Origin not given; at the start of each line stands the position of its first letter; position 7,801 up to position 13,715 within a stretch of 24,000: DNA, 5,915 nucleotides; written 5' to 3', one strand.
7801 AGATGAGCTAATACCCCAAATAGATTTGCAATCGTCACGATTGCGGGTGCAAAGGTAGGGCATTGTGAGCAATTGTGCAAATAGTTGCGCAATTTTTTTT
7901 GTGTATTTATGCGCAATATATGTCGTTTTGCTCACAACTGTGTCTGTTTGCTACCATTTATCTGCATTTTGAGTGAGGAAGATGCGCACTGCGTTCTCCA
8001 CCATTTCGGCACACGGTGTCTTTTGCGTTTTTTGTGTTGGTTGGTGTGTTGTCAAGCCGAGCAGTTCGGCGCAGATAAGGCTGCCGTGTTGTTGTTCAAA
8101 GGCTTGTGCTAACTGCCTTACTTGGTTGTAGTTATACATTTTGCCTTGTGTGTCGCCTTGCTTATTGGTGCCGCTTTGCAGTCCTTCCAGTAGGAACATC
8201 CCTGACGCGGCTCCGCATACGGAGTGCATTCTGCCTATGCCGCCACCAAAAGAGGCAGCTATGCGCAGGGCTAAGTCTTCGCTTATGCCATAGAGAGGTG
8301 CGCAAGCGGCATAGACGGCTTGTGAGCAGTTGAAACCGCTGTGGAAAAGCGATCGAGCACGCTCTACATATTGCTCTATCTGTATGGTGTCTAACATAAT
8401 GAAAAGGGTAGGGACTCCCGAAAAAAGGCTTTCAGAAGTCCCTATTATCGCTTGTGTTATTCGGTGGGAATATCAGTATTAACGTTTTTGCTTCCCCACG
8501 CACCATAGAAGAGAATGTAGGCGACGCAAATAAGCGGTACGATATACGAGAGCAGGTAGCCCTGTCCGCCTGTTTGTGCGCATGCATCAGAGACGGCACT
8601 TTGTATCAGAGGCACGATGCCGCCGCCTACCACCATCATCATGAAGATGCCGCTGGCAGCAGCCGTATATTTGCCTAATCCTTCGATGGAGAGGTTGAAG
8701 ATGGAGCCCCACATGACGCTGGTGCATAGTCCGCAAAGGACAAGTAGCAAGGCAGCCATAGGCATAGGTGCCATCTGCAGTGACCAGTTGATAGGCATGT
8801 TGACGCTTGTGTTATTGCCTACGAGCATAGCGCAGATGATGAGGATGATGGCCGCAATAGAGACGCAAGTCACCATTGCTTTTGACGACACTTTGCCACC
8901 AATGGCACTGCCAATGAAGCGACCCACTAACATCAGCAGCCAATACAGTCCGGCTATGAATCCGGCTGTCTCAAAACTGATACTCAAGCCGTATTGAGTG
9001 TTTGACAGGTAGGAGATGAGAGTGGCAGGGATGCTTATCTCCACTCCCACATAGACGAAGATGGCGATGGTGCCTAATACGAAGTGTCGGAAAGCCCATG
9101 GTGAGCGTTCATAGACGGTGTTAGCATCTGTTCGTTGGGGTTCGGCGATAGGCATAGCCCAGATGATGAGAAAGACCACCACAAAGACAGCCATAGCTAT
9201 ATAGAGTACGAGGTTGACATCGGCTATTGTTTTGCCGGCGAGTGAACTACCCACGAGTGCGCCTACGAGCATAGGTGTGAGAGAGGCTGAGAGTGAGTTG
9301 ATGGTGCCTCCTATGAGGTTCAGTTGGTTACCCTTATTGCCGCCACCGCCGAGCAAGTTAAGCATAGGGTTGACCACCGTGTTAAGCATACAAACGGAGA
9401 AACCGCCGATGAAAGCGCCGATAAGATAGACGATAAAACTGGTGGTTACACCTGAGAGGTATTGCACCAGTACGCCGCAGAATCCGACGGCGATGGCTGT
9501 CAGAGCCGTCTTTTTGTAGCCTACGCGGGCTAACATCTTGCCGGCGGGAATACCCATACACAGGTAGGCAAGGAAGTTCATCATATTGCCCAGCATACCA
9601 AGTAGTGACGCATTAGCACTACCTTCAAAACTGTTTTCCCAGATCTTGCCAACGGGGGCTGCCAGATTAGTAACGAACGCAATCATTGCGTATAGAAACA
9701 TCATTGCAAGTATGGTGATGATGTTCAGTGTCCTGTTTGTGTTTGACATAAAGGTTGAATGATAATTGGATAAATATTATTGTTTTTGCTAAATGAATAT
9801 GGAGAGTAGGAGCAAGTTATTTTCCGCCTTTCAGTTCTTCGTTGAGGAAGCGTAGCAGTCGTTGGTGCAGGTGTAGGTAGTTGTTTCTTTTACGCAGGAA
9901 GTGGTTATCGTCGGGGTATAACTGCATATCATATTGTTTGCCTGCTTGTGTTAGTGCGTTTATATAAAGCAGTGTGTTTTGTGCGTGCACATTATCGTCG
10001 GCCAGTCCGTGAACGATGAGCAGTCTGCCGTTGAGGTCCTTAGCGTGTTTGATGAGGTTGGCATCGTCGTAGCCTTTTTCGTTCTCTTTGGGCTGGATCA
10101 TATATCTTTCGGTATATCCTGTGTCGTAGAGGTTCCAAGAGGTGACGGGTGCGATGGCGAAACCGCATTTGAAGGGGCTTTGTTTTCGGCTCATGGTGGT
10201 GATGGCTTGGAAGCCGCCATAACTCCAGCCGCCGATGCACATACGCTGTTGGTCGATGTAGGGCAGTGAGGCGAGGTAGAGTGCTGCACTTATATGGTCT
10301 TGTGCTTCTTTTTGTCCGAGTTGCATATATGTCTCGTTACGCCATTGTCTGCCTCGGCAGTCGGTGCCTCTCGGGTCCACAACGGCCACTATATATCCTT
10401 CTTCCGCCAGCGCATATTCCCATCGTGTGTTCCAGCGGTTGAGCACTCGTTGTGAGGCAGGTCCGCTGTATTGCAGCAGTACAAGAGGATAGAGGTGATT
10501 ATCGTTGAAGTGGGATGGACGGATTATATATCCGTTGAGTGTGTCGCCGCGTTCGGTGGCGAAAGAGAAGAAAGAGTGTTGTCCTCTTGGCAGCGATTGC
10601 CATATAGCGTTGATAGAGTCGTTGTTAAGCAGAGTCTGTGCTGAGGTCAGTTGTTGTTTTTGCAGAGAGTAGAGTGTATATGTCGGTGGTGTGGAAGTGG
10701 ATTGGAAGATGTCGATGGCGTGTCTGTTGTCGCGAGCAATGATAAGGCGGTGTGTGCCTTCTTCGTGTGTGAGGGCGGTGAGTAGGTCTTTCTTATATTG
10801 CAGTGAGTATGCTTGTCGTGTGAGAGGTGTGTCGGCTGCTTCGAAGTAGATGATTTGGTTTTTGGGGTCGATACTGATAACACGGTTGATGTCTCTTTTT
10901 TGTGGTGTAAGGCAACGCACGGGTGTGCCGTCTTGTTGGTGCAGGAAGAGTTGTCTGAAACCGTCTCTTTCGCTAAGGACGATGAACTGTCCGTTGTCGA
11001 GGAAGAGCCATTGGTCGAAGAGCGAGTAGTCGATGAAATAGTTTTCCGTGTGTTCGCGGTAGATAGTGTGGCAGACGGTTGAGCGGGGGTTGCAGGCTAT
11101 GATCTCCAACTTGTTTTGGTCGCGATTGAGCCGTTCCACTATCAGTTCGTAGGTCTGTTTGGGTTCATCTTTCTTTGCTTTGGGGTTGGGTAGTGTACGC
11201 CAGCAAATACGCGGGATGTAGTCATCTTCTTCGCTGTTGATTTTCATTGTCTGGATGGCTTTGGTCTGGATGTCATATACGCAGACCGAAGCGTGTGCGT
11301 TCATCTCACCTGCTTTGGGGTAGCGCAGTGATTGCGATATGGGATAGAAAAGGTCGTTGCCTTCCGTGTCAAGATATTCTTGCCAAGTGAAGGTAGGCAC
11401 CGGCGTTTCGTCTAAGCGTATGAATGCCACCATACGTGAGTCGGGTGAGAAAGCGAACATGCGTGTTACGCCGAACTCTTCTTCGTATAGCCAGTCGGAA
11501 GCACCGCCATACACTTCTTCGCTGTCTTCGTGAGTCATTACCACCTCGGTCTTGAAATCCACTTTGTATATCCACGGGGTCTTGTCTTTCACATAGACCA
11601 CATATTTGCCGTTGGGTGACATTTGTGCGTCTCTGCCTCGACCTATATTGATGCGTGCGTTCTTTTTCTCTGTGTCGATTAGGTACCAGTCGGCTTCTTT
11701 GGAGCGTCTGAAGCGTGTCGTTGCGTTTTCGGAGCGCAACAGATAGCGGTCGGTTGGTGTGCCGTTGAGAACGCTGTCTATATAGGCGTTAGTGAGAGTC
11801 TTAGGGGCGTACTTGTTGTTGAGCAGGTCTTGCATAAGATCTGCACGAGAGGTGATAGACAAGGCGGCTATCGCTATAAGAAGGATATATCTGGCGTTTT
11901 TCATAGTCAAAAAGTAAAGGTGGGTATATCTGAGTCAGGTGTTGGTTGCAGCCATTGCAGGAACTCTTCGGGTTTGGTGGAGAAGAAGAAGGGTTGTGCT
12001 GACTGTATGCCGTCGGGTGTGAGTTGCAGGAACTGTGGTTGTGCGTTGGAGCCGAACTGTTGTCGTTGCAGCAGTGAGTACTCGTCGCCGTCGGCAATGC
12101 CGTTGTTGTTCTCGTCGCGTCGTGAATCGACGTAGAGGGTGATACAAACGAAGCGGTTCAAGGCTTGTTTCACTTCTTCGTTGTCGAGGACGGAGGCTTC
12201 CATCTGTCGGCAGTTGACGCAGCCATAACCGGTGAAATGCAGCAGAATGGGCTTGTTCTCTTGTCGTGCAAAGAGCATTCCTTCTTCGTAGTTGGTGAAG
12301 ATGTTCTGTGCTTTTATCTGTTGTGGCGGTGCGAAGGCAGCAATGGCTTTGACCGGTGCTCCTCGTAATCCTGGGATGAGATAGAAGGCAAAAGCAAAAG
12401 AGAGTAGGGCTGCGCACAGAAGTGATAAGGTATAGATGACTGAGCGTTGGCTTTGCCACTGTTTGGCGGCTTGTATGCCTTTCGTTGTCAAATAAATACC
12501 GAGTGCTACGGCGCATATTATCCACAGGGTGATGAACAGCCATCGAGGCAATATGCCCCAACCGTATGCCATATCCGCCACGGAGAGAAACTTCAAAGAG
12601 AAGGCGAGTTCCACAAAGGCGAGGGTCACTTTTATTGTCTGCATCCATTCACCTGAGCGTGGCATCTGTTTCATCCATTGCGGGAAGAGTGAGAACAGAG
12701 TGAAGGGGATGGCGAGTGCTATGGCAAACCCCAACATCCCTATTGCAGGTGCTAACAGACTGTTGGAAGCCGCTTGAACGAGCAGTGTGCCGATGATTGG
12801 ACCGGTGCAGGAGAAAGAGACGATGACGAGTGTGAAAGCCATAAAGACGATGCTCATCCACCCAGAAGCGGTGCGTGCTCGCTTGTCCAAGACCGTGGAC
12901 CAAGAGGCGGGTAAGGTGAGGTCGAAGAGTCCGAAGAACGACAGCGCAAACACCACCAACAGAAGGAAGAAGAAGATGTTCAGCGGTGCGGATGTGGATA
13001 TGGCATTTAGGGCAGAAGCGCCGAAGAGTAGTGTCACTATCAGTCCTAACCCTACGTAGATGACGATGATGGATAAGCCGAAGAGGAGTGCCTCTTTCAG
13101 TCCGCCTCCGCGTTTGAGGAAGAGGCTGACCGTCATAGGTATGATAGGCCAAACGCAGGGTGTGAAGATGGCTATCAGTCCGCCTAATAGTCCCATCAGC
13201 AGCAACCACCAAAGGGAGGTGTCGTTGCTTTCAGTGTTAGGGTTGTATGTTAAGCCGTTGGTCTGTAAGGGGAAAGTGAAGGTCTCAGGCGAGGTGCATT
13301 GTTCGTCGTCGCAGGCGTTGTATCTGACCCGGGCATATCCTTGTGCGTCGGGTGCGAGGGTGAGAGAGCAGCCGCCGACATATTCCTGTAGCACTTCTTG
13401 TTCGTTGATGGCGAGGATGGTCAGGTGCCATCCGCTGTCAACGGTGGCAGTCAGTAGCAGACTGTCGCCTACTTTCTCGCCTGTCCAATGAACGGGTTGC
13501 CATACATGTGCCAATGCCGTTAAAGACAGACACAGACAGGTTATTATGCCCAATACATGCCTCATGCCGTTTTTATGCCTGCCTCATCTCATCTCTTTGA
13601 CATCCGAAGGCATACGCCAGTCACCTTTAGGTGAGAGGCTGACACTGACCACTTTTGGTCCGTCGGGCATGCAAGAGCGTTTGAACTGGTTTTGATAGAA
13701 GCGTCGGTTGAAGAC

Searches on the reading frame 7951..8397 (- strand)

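Call 31: search_protein_families(library=pfam, proteins=[window:7951-8397:-], max_evalue=0.001)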
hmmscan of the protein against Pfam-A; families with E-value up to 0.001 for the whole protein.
window:7951-8397:- (148 aa): 1 family
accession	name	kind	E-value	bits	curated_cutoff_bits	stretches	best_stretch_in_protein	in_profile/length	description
PF09719.15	C_GCAxxG_C_C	-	4.7e-30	104.5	27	1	22-140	1-115/118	Putative redox-active protein (C_GCAxxG_C_C)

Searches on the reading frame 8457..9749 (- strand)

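Call 31: search_protein_families(library=pfam, proteins=[window:8457-9749:-], max_evalue=0.001)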
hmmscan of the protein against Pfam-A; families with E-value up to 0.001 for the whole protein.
window:8457-9749:- (430 aa): 1 family
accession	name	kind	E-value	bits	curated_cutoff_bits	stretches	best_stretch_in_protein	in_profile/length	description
PF07690.21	MFS_1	-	3.1e-16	59.7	33.4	1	17-378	2-344/347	Major Facilitator Superfamily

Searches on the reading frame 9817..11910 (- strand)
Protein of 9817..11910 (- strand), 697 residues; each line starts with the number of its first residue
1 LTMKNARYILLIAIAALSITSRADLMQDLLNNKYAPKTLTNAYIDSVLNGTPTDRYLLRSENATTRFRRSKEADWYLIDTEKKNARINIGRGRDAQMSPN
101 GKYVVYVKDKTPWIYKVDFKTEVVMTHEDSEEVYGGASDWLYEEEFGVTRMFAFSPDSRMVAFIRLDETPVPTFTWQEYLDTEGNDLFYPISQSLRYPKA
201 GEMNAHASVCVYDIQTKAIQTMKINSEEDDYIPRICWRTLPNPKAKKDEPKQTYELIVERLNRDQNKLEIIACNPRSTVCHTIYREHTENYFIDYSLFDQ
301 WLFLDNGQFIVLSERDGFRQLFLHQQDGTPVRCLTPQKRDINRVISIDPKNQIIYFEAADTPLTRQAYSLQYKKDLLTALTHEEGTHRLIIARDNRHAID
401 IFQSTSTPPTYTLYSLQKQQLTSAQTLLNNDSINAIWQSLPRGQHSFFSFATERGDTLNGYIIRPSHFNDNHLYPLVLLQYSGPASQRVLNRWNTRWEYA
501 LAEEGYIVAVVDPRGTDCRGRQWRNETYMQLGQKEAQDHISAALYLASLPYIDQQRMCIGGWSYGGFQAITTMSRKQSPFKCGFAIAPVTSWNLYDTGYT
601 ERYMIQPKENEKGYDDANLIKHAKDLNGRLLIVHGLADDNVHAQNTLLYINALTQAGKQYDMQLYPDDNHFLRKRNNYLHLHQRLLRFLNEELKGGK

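Call 31: search_protein_families(library=pfam, proteins=[window:9817-11910:-], max_evalue=0.001)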
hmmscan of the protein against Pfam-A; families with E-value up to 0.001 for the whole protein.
window:9817-11910:- (697 aa): 6 families
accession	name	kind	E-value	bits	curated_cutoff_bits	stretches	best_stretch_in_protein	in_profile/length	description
PF00930.27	DPPIV_N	-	4.4e-68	230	22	1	53-409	3-354/354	Dipeptidyl peptidase IV (DPP IV) N-terminal region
PF00326.27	Peptidase_S9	-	1.3e-56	191.9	22.6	1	494-694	2-211/213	Prolyl oligopeptidase family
PF02129.25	Peptidase_S15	-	5.5e-10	39.8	23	1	455-593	2-133/262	X-Pro dipeptidyl-peptidase (S15 family)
PF01738.24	DLH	-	2.5e-05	24.4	21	1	500-676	36-193/217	Dienelactone hydrolase family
PF00561.26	Abhydrolase_1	-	6.3e-05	23.2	25.8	1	475-592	1-106/245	alpha/beta hydrolase fold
PF05448.18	AXE1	-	0.00083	18.7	21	0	449-573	60-194/321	Acetyl xylan esterase (AXE1)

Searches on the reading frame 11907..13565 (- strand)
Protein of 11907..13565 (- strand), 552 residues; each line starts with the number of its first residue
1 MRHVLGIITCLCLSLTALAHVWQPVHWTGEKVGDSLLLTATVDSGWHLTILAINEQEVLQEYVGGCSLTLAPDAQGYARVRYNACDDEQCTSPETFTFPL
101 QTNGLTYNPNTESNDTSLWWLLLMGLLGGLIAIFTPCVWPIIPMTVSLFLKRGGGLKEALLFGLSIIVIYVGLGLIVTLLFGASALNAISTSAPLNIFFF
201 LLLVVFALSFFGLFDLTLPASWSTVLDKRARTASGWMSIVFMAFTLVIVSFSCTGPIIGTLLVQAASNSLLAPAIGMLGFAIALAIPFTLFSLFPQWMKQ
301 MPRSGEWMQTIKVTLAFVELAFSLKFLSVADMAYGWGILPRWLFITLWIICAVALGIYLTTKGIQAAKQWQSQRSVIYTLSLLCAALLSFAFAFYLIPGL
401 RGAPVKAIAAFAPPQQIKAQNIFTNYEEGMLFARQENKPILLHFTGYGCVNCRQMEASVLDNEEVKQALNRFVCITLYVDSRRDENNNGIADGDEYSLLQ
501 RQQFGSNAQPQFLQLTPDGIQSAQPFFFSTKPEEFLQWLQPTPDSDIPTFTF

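Call 31: search_protein_families(library=pfam, proteins=[window:11907-13565:-], max_evalue=0.001)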
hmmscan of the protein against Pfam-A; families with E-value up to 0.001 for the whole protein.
window:11907-13565:- (552 aa): 4 families
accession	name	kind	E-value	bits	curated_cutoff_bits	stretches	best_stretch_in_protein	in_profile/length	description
PF02683.22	DsbD_TM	-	4.9e-22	78.7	27.1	1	119-327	2-215/219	Cytochrome C biogenesis protein transmembrane domain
PF13899.12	Thioredoxin_7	-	6.8e-11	42.6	27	1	424-486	4-67/83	Thioredoxin-like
PF13098.12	Thioredoxin_2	-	9.5e-06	26.3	27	1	433-538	1-103/104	Thioredoxin-like domain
PF03190.21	Thioredox_DsbH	-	3.7e-05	24.2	27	1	427-482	27-83/163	Protein of unknown function, DUF255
